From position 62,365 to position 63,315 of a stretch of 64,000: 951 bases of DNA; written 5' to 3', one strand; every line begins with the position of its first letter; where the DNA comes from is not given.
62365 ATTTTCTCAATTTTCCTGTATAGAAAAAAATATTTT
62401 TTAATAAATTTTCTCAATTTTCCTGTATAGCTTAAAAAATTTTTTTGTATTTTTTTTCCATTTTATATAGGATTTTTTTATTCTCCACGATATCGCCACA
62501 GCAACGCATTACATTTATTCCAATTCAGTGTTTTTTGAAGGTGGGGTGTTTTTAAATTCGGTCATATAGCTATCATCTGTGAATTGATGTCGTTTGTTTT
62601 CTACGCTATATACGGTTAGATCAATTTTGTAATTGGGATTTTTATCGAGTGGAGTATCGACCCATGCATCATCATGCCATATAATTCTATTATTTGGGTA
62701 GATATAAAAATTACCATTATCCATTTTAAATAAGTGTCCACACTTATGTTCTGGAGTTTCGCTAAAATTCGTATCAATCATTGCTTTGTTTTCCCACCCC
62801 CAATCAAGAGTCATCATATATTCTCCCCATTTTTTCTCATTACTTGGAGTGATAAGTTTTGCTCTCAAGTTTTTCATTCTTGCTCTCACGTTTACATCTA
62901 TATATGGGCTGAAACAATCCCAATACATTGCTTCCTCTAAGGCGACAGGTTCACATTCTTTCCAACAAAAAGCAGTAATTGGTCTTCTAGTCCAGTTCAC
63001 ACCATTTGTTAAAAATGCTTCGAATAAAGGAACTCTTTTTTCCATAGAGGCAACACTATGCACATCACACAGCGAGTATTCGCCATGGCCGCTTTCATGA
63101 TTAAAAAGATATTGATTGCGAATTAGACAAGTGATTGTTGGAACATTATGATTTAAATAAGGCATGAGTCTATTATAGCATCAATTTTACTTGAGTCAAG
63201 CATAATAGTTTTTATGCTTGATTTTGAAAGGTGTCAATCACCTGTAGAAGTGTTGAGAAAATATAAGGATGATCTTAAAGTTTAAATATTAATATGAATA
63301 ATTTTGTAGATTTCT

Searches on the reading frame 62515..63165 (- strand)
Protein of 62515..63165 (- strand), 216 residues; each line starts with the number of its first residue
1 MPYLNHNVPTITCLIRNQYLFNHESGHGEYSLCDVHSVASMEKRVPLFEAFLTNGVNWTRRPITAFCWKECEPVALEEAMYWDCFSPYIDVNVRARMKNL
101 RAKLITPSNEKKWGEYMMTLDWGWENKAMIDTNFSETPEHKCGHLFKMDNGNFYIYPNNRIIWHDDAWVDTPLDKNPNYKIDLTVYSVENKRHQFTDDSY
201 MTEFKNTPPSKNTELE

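Call 49: find_encoding_contigs(protein=window:62515-63165:-, flank=10000, max_places=4)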
Protein window:62515-63165:- (216 aa): 3 contigs read that carry it; 2 places shown.
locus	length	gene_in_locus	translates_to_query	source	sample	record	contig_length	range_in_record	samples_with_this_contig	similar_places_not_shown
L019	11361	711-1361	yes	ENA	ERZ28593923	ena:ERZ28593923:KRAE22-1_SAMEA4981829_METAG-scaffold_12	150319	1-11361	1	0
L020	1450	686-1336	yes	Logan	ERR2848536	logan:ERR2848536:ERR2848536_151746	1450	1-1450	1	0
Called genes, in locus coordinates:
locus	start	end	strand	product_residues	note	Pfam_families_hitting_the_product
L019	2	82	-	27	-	?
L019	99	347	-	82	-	-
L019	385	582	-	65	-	-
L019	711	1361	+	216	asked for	-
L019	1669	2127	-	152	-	-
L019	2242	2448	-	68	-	-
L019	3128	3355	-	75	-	-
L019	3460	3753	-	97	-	-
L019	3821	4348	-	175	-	-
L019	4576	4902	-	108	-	-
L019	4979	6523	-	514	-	PF00580:UvrD-helicase, PF13245:AAA_19, PF13361:UvrD_C, PF13538:UvrD_C_2 (weak)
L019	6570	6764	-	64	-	-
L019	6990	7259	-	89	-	-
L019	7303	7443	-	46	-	-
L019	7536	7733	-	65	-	-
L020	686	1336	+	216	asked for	-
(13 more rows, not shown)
